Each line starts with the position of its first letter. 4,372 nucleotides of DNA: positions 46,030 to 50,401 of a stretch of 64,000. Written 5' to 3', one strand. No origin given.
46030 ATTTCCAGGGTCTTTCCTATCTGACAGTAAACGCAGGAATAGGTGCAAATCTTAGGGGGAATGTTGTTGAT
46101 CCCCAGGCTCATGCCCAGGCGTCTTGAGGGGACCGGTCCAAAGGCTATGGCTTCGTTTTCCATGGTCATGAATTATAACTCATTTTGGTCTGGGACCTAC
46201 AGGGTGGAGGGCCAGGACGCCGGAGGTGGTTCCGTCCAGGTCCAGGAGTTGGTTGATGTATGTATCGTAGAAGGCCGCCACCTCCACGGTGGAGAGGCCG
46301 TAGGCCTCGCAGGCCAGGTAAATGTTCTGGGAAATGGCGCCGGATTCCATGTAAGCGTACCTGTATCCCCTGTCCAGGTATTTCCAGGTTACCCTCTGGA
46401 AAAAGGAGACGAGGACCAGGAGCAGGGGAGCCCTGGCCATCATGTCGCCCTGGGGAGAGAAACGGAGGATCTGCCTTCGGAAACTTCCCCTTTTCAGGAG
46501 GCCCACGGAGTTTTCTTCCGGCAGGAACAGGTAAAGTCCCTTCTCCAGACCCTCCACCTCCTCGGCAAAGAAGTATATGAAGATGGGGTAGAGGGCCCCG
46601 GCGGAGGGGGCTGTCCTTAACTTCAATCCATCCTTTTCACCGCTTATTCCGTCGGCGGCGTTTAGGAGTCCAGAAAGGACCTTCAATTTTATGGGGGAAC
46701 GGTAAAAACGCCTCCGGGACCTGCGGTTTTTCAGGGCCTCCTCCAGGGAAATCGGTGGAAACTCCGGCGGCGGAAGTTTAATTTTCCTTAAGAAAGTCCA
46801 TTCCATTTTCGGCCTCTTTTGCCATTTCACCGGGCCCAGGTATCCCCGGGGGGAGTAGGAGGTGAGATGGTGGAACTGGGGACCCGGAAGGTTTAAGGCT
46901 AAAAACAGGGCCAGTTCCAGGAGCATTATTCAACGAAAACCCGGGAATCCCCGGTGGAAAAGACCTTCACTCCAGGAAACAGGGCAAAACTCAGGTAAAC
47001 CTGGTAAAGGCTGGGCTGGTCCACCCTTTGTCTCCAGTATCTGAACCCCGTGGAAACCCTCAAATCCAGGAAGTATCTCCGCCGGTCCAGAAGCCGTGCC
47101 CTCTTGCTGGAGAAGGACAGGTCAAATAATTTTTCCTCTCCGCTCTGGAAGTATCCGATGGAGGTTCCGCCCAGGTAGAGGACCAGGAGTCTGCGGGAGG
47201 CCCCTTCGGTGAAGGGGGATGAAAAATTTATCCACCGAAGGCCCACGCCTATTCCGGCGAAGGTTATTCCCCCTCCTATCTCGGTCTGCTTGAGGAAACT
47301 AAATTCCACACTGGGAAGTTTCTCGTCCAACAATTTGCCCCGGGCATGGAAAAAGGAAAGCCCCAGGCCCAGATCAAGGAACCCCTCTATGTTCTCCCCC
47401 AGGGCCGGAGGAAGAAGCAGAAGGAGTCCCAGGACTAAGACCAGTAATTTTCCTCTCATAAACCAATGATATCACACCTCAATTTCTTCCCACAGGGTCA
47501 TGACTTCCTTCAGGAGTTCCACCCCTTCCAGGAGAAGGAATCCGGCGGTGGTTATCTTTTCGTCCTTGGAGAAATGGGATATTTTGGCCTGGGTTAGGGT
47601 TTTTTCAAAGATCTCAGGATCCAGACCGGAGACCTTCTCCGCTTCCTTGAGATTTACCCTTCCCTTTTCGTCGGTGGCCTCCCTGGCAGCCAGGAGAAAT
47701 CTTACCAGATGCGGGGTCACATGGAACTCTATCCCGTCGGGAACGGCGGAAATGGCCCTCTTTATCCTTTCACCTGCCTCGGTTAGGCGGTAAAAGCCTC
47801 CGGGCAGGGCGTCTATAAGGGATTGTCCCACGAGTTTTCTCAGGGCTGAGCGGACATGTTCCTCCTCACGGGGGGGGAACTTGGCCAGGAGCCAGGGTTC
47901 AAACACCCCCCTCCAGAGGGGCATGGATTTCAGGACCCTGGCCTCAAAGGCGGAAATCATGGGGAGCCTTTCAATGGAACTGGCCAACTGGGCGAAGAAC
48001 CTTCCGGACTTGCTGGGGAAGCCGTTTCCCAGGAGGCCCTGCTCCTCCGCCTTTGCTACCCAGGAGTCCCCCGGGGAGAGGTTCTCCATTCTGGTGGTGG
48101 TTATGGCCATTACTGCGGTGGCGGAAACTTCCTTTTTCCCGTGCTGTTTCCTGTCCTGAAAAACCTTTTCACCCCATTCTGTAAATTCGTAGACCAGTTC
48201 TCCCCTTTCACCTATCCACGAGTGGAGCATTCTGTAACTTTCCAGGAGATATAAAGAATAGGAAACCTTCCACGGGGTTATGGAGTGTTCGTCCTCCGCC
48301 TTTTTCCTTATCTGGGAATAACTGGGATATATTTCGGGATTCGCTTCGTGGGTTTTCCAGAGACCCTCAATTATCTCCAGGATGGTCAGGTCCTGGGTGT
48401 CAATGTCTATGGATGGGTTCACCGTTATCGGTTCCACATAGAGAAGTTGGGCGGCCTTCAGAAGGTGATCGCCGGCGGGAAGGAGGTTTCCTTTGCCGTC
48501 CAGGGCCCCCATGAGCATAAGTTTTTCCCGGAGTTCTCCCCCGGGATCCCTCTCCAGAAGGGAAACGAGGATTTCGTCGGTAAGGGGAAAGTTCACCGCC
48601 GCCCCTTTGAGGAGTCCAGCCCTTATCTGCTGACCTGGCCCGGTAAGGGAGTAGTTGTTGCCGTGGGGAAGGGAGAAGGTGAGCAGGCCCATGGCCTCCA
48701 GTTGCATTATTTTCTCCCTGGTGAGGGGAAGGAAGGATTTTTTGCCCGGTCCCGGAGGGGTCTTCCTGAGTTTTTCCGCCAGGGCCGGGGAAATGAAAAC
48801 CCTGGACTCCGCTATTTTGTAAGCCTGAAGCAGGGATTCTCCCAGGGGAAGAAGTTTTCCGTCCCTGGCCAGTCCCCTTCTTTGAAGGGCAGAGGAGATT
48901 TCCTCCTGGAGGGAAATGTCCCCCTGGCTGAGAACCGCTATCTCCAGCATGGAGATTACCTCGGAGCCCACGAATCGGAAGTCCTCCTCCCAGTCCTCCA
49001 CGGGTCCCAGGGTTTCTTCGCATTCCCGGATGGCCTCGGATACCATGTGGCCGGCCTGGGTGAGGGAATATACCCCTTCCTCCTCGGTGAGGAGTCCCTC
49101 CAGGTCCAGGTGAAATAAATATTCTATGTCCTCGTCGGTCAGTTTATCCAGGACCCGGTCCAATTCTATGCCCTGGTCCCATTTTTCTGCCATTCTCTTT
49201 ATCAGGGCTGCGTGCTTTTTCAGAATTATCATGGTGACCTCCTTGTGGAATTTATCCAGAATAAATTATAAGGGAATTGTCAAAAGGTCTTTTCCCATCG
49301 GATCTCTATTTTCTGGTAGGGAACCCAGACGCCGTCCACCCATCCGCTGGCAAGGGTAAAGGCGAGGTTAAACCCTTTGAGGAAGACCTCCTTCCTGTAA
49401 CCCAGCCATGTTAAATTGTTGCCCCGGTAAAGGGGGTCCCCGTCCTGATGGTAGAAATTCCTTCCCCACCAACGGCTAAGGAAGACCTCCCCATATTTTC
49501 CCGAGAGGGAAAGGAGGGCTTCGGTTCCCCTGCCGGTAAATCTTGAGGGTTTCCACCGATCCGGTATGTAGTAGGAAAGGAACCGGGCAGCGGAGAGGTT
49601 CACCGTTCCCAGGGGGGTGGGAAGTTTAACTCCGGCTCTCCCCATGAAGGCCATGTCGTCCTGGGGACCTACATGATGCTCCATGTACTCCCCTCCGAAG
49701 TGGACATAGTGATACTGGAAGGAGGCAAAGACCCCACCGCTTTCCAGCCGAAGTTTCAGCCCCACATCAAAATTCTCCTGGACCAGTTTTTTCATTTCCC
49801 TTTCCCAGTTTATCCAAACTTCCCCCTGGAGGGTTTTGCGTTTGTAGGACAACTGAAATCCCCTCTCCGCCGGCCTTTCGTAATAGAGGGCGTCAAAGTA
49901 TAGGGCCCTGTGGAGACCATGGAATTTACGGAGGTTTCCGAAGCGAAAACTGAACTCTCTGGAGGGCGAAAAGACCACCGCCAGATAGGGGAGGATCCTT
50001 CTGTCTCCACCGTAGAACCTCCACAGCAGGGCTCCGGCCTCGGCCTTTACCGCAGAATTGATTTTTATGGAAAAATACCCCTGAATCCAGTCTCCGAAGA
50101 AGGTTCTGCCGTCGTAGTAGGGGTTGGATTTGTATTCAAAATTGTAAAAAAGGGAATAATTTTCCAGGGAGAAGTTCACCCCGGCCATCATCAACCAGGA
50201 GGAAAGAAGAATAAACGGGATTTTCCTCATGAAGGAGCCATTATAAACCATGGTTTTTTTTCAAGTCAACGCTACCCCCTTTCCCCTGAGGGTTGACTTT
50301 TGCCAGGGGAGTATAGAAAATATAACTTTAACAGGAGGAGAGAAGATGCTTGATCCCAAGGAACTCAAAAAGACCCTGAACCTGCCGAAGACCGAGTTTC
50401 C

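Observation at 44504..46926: Uncharacterised operon: SagB-type dehydrogenase, COG0731-like radical SAM, 156-aa unknown, YHS/TRASH membrane protein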

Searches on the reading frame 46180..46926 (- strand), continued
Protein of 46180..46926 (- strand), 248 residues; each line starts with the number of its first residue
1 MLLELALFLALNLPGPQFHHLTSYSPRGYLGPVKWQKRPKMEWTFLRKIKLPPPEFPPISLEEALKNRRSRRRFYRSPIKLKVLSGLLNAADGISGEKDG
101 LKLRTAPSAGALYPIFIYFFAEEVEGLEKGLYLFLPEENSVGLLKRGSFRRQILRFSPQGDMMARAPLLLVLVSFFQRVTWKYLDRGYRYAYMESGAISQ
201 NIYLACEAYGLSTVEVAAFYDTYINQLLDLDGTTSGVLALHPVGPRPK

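Call 53: search_protein_families(library=pfam, proteins=[L158:6708-6935:+, L124:1239-1592:+], max_evalue=1)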
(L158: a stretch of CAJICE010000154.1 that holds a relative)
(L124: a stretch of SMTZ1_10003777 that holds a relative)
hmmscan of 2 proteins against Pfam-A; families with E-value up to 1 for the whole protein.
L158:6708-6935:+ (75 aa): 3 families
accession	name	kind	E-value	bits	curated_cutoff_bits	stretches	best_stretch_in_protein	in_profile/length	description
PF14358.11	DUF4405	-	0.0067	17.4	26.7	1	16-58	11-66/66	Domain of unknown function (DUF4405)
PF17978.7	zf-RING_14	-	0.0085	16.9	26.6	1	17-51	31-65/91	RING/Ubox like zinc-binding domain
PF01292.26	Ni_hydr_CYTB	-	0.025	14.8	30.1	1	8-56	104-161/179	Prokaryotic cytochrome b561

L124:1239-1592:+ (117 aa): 1 family
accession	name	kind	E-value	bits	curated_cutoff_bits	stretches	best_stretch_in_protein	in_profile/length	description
PF13811.11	DUF4186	-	4.5e-50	168.7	25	1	5-112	1-108/109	Domain of unknown function (DUF4186)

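Call 62: search_solved_structures(query=A3, max_evalue=0.00001, show_alignments=3)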
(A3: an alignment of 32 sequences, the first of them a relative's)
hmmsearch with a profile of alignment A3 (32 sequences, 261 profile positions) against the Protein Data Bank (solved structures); distinct sequences matched with E-value up to 0.00001: 17.
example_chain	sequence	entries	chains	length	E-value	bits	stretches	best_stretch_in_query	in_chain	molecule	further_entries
3eo7_A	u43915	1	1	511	8.9e-78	264.3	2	22-257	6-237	Putative Nitroreductase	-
5lq4_A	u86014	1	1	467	1.3e-31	113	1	29-254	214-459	CyaGox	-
8pz5_A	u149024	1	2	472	1.3e-31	113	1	29-254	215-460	SagB-type dehydrogenase domain protein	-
5lq4_B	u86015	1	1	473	1.3e-31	113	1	29-254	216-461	CyaGox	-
8cqs_A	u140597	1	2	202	4.7e-27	98.1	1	60-259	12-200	Nitroreductase-like protein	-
7ly5_B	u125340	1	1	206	9.9e-27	97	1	74-248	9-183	BmdC, oxidase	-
7ly4_A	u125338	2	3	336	2.8e-26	95.5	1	72-248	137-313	BmdC, Oxidase | BmdC, NRPS oxidase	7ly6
7ly7_B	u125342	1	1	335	2.8e-26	95.5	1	72-248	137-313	BmdC, Oxidase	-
3hoi_A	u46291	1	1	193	6.9e-26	94.2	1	61-234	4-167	FMN-dependent nitroreductase BF3017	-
6gos_C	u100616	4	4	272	9.6e-23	83.9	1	89-259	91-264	Microcin B17-processing protein McbC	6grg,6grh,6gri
3hj9_A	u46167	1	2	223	1.2e-22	83.6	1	60-259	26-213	Oxidoreductase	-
4dn2_A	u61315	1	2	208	9e-14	54.5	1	163-246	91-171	Nitroreductase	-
4g8s_A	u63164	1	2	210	1.2e-12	50.9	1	169-245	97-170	Nitroreductase family protein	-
5uu6_A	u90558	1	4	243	1.6e-06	30.8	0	207-245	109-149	NADPH-flavin oxidoreductase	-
3gfa_A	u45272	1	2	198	2.5e-06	30.1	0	75-104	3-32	Putative nitroreductase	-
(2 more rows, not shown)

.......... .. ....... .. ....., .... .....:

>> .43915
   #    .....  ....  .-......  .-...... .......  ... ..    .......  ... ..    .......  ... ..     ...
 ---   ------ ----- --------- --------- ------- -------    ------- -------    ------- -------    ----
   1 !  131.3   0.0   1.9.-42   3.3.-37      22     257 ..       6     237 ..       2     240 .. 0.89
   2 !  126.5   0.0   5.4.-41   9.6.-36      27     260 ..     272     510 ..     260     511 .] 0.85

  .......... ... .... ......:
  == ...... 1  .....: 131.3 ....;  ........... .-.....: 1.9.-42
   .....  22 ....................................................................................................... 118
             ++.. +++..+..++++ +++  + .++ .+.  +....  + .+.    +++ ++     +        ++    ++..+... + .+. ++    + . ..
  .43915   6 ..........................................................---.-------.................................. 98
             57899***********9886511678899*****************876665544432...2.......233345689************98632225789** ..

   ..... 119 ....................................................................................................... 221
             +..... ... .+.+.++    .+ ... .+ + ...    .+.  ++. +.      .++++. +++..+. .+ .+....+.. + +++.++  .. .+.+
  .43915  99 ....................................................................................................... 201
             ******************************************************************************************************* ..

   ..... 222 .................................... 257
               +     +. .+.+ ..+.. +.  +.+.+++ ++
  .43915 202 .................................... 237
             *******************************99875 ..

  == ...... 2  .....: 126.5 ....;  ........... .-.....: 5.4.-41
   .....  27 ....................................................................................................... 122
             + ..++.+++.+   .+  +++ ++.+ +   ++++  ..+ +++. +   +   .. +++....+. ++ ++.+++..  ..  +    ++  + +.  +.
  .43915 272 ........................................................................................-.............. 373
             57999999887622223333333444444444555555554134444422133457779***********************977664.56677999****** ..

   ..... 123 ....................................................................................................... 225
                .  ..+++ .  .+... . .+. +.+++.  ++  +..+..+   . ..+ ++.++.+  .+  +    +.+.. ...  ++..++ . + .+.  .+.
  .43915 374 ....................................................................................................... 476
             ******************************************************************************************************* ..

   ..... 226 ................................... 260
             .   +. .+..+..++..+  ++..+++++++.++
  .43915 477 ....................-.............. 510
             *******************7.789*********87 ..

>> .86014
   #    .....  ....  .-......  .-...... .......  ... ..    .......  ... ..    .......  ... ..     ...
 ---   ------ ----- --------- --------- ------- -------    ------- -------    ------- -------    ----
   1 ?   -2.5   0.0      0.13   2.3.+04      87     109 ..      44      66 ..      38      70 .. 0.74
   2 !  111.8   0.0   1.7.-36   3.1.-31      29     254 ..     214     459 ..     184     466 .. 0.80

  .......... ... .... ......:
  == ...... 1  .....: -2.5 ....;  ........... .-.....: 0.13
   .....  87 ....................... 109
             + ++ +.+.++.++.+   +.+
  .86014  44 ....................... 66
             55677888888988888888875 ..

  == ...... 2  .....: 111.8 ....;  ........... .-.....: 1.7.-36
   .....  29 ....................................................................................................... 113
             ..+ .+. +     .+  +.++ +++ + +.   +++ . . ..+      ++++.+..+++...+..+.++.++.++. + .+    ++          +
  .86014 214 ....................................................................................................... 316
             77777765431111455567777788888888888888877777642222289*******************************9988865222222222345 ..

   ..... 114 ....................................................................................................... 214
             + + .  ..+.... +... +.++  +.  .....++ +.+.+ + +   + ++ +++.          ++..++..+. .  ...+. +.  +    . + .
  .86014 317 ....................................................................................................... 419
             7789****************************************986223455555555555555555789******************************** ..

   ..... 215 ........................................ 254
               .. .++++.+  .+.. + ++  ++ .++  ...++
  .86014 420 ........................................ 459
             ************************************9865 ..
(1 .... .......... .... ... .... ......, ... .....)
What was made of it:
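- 46180..46926 (-): SagB/ThcOx-type FMN dehydrogenase (248 aa) with a short N-terminal hydrophobic segment and an invariant Lys-Tyr pair (K182-Y183). The best solved relative is 3EO7, and the WKY motif aligns with CyaGox (call 62).
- On TOMM-type SagB azoline dehydrogenase system (RiPP): They align with WKY of CyaGox (call 62).
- Closest known: TOMM / cyanobactin azoline dehydrogenases. Different: The closest solved relative is the functionally unknown double-domain protein 3EO7 (call 62).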

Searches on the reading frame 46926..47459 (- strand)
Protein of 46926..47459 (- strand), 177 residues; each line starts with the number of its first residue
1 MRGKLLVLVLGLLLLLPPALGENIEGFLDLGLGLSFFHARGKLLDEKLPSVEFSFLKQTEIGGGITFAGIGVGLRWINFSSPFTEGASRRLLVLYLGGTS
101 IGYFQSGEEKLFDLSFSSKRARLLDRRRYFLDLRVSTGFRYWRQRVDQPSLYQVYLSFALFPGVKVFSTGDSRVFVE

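Call 3: search_protein_families(library=pfam, proteins=[window:46926-47459:-], max_evalue=0.01)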
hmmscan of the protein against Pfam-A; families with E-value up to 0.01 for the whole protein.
window:46926-47459:- (177 aa): 0 families

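Call 4: search_protein_families(library=ncbifam, proteins=[window:46926-47459:-], max_evalue=0.01)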
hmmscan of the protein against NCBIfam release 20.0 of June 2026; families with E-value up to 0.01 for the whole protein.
window:46926-47459:- (177 aa): 0 families
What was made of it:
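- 46926..47459 (-): unk177: a 177-aa protein with an N-terminal Sec-type signal peptide (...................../EN) and no known family. It is the conserved partner of the SagB-type gene. No Pfam or NCBIfam hit (calls 3, 4).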

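Call 51: search_protein_families(library=padloc, proteins=[window:46926-47459:-], max_evalue=0.001)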
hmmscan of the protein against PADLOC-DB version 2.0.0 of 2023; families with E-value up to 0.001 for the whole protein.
window:46926-47459:- (177 aa): 0 families

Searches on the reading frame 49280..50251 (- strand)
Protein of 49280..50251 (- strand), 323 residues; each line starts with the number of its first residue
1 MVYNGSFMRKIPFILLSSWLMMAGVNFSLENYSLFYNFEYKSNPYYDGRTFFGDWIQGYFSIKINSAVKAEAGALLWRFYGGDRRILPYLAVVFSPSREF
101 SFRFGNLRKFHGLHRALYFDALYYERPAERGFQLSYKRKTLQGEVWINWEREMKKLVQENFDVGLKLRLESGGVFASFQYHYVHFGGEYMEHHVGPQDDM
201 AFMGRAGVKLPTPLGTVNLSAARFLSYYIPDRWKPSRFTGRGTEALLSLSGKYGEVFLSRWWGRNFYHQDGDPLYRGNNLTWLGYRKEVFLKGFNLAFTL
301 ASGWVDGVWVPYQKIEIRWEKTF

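Call 3: search_protein_families(library=pfam, proteins=[window:49280-50251:-], max_evalue=0.01)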
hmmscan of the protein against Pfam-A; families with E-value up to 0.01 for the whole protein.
window:49280-50251:- (323 aa): 0 families

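Call 4: search_protein_families(library=ncbifam, proteins=[window:49280-50251:-], max_evalue=0.01)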
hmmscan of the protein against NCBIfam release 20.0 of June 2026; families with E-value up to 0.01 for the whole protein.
window:49280-50251:- (323 aa): 1 family
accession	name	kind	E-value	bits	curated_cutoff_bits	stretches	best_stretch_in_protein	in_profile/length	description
NF052651.1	LpxZ_fam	equivalog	3.4e-12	45.9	460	1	85-191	105-221/371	LpxZ family protein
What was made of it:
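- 49280..50251 (-): LpxZ-like / lipid A deacylase-like gene. It is the first gene of the co-directional string, and a promoter-like site lies at 50269..50240. NF052651 at 45.9 bits, below its cut-off (call 4).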
